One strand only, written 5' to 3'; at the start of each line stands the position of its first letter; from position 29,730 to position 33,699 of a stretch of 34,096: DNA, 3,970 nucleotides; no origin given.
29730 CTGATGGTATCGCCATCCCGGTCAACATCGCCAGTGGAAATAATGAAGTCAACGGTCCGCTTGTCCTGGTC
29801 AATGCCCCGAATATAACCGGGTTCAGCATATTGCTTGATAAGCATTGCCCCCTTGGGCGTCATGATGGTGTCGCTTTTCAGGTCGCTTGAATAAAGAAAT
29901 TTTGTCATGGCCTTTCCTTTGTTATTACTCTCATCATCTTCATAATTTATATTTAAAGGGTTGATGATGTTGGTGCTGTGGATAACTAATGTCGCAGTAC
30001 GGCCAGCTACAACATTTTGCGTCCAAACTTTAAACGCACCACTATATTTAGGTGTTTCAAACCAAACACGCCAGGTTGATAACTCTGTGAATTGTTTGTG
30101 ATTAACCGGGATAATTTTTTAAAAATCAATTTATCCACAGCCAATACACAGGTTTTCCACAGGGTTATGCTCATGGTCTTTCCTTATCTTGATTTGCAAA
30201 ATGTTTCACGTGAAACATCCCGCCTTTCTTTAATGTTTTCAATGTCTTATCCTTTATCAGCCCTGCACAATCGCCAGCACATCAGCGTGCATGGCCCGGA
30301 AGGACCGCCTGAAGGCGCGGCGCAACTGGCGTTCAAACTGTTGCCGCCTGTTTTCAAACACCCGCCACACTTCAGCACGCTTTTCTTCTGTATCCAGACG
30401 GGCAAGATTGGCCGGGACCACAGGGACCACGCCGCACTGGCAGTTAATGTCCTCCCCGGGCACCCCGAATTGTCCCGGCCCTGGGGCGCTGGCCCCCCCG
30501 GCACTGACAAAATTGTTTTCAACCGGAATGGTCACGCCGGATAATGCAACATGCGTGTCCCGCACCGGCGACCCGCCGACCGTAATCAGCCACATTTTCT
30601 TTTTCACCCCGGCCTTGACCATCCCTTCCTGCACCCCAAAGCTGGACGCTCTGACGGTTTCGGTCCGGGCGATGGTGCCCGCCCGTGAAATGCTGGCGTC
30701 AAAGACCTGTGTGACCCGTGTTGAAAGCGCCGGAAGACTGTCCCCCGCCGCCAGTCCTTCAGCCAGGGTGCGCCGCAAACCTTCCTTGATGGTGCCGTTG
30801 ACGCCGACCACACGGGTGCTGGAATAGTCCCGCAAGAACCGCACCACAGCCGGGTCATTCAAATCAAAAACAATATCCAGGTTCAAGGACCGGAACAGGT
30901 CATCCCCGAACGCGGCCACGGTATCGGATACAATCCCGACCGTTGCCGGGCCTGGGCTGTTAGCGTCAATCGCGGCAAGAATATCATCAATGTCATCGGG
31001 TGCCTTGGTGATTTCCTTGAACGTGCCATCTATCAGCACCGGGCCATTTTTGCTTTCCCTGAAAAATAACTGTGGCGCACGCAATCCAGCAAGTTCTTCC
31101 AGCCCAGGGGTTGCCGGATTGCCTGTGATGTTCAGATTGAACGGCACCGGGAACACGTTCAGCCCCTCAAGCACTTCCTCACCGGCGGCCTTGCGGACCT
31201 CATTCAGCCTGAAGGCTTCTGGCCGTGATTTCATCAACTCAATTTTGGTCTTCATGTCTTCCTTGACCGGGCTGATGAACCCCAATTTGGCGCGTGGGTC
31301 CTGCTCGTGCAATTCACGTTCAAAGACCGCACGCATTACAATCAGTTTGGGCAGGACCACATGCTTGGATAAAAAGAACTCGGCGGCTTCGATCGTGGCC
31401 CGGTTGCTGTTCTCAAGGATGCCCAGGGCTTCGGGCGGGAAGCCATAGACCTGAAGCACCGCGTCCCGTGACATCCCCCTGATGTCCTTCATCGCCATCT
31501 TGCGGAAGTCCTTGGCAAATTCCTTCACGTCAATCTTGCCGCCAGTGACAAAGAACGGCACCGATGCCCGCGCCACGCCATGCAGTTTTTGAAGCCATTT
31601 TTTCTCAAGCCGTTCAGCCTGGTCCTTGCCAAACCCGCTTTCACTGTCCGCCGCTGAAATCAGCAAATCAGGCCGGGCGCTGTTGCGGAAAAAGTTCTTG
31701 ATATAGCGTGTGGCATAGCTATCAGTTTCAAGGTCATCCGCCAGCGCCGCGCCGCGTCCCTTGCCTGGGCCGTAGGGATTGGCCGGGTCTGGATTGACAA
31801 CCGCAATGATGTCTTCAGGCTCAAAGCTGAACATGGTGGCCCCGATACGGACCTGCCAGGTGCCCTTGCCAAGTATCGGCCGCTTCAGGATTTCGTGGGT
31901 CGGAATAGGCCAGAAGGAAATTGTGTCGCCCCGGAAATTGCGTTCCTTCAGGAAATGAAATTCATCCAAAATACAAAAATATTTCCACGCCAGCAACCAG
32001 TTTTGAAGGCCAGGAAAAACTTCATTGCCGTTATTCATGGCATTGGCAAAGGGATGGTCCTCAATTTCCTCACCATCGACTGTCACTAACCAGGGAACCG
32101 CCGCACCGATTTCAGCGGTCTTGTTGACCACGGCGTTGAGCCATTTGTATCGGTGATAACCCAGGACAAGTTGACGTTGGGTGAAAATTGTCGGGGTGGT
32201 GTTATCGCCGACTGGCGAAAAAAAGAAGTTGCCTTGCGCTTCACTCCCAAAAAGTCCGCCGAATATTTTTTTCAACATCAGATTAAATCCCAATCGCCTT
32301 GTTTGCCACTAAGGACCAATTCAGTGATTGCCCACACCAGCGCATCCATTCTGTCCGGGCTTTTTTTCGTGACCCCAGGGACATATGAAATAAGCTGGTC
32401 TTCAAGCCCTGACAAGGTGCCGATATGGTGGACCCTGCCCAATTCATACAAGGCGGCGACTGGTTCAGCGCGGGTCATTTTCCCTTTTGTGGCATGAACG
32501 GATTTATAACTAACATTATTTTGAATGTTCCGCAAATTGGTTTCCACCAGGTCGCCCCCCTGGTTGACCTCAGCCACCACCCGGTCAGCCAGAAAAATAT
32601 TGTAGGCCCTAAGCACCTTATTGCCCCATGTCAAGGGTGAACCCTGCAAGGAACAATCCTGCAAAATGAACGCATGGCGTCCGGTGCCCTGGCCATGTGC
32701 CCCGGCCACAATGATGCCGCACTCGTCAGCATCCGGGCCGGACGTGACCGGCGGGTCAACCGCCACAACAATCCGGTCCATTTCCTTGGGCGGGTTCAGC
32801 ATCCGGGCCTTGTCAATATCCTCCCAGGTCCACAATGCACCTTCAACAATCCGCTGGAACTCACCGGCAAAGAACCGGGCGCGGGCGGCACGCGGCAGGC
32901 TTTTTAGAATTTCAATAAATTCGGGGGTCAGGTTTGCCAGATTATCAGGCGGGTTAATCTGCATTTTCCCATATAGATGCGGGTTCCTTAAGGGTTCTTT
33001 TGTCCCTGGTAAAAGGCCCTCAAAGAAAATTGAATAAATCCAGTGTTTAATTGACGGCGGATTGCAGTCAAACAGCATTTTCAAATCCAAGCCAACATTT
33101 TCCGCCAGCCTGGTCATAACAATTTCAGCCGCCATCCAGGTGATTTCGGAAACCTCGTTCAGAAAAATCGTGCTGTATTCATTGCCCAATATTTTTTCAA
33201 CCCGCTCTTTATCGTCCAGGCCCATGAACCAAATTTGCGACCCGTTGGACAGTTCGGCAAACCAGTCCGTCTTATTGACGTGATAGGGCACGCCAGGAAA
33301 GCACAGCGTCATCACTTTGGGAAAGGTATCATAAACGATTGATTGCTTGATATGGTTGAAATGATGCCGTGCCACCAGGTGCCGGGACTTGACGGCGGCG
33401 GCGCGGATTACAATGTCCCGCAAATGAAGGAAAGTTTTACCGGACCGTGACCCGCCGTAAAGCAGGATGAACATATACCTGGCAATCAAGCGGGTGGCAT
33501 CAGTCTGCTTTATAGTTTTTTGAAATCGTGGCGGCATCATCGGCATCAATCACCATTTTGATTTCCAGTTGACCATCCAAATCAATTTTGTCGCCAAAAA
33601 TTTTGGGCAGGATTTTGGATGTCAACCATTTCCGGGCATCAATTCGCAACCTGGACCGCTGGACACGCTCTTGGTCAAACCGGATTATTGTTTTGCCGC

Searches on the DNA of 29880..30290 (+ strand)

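Call 121: search_dna_similar(query=window:29880-30290:+, collection=plasmids, mode=distant, max_rows=8, max_evalue=0.001)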
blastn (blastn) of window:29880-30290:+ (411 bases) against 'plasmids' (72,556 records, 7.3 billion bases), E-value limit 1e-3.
No match.

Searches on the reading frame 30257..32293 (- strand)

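Call 9: search_protein_families(library=phrogs, proteins=[window:30257-32293:-], max_evalue=0.01)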
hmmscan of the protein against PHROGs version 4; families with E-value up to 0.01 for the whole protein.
window:30257-32293:- (678 aa): 18 families
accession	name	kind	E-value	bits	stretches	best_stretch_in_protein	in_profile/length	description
phrog_2662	-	head and packaging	1.7e-68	232.9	2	36-391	54-424/717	portal protein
phrog_2468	-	head and packaging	1.8e-33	117.3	1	461-653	106-300/303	head morphogenesis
phrog_12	-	head and packaging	2.9e-20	73.9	1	51-396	95-439/646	portal protein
phrog_595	-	head and packaging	1.2e-16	62.2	1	494-642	177-314/513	head maturation protease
phrog_324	-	head and packaging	1.6e-16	61.4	1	513-656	213-352/624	head morphogenesis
phrog_3517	-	head and packaging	3.3e-14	54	1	536-652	233-351/371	head morphogenesis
phrog_19443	-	head and packaging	3e-13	50.1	1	492-647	158-304/579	minor head protein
phrog_6577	-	unknown function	2.6e-12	46.9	1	455-654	69-256/1066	-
phrog_115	-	head and packaging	1.8e-11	44.9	1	501-627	205-319/665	minor head protein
phrog_859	-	head and packaging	2.1e-07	30.8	1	487-634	142-300/807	portal protein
phrog_4728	-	head and packaging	2.8e-07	30.7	1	503-632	185-306/591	head morphogenesis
phrog_15127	-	head and packaging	6.5e-07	29.2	1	504-625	131-251/602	head protein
phrog_758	-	head and packaging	1.8e-05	25.2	1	497-625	169-290/326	head morphogenesis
phrog_4529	-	head and packaging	0.00048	20.5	1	508-638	175-300/533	minor head protein and DNA pilot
phrog_37955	-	head and packaging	0.0011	18.1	1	223-306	326-407/945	portal protein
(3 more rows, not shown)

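Call 10: search_protein_families(library=pfam, proteins=[window:30257-32293:-], max_evalue=0.01)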
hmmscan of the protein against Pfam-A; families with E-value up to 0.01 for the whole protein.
window:30257-32293:- (678 aa): 2 families
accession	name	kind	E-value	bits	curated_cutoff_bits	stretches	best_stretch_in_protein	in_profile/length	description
PF04860.17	Phage_portal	-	1.1e-28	100.8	39.1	1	54-369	5-319/321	Phage portal protein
PF04233.19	Phage_Mu_F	-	1.2e-10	42.5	29.6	1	506-622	3-111/112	Phage Mu protein F like protein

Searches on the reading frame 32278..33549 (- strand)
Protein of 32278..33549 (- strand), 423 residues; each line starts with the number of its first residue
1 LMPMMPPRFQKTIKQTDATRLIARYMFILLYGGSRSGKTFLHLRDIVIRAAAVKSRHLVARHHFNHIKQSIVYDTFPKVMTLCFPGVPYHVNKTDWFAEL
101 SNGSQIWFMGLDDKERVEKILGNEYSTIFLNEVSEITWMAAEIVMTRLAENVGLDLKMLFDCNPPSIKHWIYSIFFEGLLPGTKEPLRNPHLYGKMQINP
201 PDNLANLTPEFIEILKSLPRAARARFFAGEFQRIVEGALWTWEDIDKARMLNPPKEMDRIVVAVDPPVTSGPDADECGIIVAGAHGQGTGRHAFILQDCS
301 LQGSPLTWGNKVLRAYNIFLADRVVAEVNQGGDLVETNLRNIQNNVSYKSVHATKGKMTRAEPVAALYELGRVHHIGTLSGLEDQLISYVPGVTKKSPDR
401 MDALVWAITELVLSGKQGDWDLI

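Call 9: search_protein_families(library=phrogs, proteins=[window:32278-33549:-], max_evalue=0.01)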
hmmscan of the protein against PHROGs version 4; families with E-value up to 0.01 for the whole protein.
window:32278-33549:- (423 aa): 6 families
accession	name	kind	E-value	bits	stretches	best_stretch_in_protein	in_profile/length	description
phrog_979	-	head and packaging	1.2e-59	203.7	2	188-413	361-601/642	terminase large subunit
phrog_2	-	head and packaging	1.5e-27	97.7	1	2-409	258-590/807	terminase large subunit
phrog_38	-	head and packaging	1.2e-20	74.8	1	236-417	524-709/760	terminase large subunit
phrog_3717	-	head and packaging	4.6e-13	50.3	1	24-177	22-177/277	terminase large subunit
phrog_5573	-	head and packaging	0.00017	22.1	1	254-410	76-233/250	terminase large subunit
phrog_9526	-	head and packaging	0.0013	19.2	1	78-166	95-167/280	terminase large subunit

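Call 10: search_protein_families(library=pfam, proteins=[window:32278-33549:-], max_evalue=0.01)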
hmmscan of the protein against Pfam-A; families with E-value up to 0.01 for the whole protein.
window:32278-33549:- (423 aa): 3 families
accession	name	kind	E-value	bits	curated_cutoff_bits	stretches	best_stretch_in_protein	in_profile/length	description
PF04466.19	Terminase_3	-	7.6e-15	55.4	23.2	1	27-177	4-150/201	Phage terminase large subunit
PF17289.8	Terminase_6C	-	5.5e-10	39.9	22.6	1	263-409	2-153/155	Terminase RNaseH-like domain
PF03237.21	Terminase_6N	-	2.6e-09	37.5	22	1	30-245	2-213/215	Terminase large subunit, T4likevirus-type, N-terminal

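Call 21: find_related_loci(query=window:32278-33549:-, collection=viral_contigs, flank=5000)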
Query window:32278-33549:- (423 aa) in viral_contigs; peptide patterns used: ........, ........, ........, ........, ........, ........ (x = any residue, [..] = any of these).
8 stretches matched a pattern; 6 encode a relative of the query (tblastn E <= 1e-3); 6 distinct loci.
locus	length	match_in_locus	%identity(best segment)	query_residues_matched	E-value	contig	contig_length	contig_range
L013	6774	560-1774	48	9-415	8e-120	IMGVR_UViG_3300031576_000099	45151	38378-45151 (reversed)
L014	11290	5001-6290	36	14-419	2e-92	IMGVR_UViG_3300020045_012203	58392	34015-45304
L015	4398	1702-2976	36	36-419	6e-87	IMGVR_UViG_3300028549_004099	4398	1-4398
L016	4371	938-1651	42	5-240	4e-57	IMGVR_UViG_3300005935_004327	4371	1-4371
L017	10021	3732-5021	31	15-416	7e-48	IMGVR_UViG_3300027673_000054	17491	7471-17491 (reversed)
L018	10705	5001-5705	41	199-414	9e-44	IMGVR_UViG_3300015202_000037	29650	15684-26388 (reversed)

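Call 22: find_related_loci(query=window:32278-33549:-, collection=metagenome_contigs, flank=4000)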
Query window:32278-33549:- (423 aa) in metagenome_contigs; peptide patterns used: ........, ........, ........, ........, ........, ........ (x = any residue, [..] = any of these).
76 stretches matched a pattern; 8 encode a relative of the query (tblastn E <= 1e-3); 8 distinct loci.
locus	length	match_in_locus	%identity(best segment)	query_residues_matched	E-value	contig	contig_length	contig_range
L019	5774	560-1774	48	9-415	7e-120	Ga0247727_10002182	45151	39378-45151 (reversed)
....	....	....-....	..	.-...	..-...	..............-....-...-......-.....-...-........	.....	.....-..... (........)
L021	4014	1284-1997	42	5-240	3e-57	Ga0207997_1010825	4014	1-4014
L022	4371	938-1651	42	5-240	3e-57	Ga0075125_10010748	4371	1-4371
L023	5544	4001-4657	43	202-420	2e-48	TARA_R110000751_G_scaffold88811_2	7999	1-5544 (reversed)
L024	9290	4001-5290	31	15-416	6e-48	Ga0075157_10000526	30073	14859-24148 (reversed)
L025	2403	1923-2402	46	5-161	4e-43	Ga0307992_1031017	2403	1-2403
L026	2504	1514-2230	35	203-411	2e-30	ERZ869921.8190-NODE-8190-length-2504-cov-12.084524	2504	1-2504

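Call 90: search_solved_structures(query=window:32278-33549:-, max_evalue=0.01)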
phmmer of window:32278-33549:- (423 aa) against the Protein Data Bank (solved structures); distinct sequences matched with E-value up to 0.01: 0.

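Call 105: search_dna_similar(query=window:32278-33549:-, collection=phages, mode=protein, max_rows=12)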
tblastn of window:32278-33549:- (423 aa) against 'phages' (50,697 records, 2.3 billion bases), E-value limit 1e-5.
Records with a match: 531; places in all: 533; records where one place covers at least 80% of the query: 8.
Best place of each record, by identity: <60% 531.
By first word of the organism name: Gordonia 171; Vibrio 80; Enterococcus 78; Microbacterium 50; Streptococcus 37; Arthrobacter 18; Listeria 16; Escherichia 7; Bacteriophage 6; Streptomyces 6; and 31 more.
By host as written in the record: Gordonia terrae 3612 147; - 74; Microbacterium foliorum NRRL B-24224 31; Enterococcus faecalis 21; Gordonia terrae CAG3 14; Microbacterium foliorum NRRL B-24224 SEA 12; Enterococcus faecalis ATCC 29212 11; Enterococcus sp. 10; and 129 more.
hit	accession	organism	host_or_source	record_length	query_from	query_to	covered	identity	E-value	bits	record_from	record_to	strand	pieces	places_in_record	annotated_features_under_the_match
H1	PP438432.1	Synechococcus phage Ssp-JY42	Synechococcus sp.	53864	10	413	96%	49.5%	7e-114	372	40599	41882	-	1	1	terminase large subunit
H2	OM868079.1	Synechococcus phage Yong-M4-211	Synechococcus sp. PCC 7002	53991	10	413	96%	49.5%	7e-114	372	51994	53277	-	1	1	terminase large subunit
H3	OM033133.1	Aeromonas phage phiA005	Aeromonas sp.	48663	28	417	92%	33.8%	7e-46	175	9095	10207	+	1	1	DNA-packaging protein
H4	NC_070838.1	Arthrobacter phage SilentRX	Arthrobacter globiformis B-2979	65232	24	411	92%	29.3%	2e-35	144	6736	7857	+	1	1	16: terminase large subunit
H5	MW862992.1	Arthrobacter phage SilentRX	Arthrobacter globiformis B-2979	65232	24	411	92%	29.3%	2e-35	144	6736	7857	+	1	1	16: terminase large subunit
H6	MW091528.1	Bacteriophage sp. 438212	sewage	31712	22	411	92%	28.9%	1e-26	118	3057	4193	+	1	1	terminase large subunit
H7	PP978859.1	Arthrobacter phage AWGoat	Arthrobacter globiformis NRRL B-2880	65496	24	411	92%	28.3%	1e-32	136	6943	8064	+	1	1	15: terminase large subunit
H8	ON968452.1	Pseudanabaena phage Pan1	Pseudanabaena sp.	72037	102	418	75%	34.3%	4e-45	173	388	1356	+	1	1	terminase large subunit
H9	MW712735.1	Arthrobacter phage Rizwana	Arthrobacter sp. ATCC 21022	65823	37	418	90%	27.7%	1e-30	130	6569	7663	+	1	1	14: terminase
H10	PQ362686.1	Arthrobacter phage Ranunculus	Arthrobacter globiformis B-2979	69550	115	418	72%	34.5%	2e-35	144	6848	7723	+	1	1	15: terminase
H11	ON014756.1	Pseudanabaena phage Pam4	Pseudanabaena sp.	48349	85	416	78%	31.2%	7e-31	131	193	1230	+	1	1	terminase large subunit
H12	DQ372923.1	Streptomyces phage mu1/6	Streptomyces aureofaciens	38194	97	416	76%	31.4%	3e-42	165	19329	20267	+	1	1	terminase large subunit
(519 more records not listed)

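Call 107: get_annotated_region(hit=H1, flank=5000)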
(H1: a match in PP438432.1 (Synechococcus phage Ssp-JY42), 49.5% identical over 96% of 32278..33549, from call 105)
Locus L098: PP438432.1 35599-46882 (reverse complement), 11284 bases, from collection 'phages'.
description: Synechococcus phage Ssp-JY42, complete genome.
organism: Synechococcus phage Ssp-JY42 (NCBI taxid 3128160)
taxonomy: Viruses; Duplodnaviria; Heunggongvirae; Uroviricota; Caudoviricetes
host: Synechococcus sp.; source: China; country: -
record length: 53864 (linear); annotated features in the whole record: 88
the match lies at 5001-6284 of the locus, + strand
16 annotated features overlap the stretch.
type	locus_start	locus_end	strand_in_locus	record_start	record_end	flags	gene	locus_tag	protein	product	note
CDS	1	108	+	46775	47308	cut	-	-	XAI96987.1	HNHc domain containing protein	-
CDS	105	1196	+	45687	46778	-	-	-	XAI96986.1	hypothetical protein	-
CDS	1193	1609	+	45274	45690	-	-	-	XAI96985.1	chromosomal replication initiator DnaA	C-terminal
CDS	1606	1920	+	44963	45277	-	-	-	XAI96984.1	hypothetical protein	-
CDS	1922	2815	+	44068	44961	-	-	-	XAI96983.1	hypothetical protein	-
CDS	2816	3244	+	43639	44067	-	-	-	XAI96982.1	HNH endonuclease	-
CDS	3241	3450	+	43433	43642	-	-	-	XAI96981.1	hypothetical protein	-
CDS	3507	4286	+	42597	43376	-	-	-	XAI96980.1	hypothetical protein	-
CDS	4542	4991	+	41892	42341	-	-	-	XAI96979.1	hypothetical protein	-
CDS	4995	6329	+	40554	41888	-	-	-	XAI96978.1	terminase large subunit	-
CDS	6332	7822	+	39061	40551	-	-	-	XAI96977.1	portal protein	-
CDS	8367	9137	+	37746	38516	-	-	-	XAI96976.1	hypothetical protein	-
CDS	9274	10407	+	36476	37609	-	-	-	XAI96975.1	P22 coat protein 5 family protein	-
CDS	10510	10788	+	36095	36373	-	-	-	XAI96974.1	hypothetical protein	-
CDS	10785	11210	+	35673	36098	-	-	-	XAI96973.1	hypothetical protein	-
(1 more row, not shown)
